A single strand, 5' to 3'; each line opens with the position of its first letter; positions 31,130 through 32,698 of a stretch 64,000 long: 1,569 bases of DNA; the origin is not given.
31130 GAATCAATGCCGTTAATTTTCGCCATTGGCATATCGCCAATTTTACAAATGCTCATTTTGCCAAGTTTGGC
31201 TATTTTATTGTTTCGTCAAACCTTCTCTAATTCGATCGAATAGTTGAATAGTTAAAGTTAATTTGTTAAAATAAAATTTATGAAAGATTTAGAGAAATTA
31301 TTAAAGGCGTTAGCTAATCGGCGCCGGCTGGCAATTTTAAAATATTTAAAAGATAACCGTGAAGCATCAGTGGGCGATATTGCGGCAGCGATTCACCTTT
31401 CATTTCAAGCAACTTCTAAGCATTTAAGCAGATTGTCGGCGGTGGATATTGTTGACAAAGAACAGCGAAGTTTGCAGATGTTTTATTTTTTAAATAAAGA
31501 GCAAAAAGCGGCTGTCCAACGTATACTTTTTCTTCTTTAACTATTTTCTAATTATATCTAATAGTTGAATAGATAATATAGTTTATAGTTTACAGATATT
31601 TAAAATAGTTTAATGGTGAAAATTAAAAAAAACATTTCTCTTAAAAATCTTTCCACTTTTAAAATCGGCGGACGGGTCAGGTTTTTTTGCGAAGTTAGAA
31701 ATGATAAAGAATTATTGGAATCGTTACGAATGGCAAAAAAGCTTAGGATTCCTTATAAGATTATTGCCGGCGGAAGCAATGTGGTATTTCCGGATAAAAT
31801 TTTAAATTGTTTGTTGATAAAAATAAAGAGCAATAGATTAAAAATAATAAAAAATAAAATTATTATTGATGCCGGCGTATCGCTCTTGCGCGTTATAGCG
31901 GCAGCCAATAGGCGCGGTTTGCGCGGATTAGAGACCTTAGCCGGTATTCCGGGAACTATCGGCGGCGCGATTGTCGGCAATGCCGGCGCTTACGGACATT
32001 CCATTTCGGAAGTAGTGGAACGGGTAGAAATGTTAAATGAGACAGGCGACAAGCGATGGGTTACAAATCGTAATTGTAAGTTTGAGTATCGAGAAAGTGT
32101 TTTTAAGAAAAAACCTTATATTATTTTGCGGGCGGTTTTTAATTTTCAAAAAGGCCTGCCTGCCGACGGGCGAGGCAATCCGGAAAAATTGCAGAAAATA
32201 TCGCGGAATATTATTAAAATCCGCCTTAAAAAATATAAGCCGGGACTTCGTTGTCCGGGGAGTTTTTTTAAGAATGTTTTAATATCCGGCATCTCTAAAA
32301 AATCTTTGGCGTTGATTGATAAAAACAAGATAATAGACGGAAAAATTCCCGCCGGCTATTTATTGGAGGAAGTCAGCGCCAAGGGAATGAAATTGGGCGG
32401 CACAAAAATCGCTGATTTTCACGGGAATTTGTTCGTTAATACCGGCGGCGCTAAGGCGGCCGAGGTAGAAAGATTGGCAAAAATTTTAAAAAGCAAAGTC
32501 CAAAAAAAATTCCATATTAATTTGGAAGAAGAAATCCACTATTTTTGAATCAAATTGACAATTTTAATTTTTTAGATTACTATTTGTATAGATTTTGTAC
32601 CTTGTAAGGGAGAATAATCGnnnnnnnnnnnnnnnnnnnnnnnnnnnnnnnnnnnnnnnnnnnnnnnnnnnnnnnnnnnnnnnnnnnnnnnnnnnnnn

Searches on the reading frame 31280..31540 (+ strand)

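Call 20: search_protein_families(library=pfam, proteins=[window:31280-31540:+], max_evalue=0.001)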
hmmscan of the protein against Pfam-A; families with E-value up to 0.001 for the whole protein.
window:31280-31540:+ (86 aa): 6 families
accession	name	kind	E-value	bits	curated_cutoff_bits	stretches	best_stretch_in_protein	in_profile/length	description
PF01022.26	HTH_5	-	2.9e-08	33.9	22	1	15-60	3-47/47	Bacterial regulatory protein, arsR family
PF12840.13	HTH_20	-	1.1e-07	32.1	27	1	11-60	1-50/51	Helix-turn-helix domain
PF13412.12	HTH_24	-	7.7e-07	29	21.9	1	13-52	2-41/48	Winged helix-turn-helix DNA-binding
PF24035.1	DUF7344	-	8e-06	26.6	27.8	1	9-38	2-30/76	Domain of unknown function (DUF7344)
PF25212.1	HVO_A0114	-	2.1e-05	24.6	27.6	1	3-64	12-72/84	HVO_A0114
PF12802.13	MarR_2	-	8e-05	23.2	27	1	14-61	5-53/61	MarR family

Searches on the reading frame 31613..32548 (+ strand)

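Call 20: search_protein_families(library=pfam, proteins=[window:31613-32548:+], max_evalue=0.001)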
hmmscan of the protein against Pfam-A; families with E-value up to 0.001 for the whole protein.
window:31613-32548:+ (311 aa): 2 families
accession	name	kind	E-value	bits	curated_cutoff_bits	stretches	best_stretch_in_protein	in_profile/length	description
PF02873.21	MurB_C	-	2.7e-18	66.4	27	1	196-310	2-98/99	UDP-N-acetylenolpyruvoylglucosamine reductase, C-terminal domain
PF01565.28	FAD_binding_4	-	3.2e-18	66.2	26.4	1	25-146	4-134/139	FAD binding domain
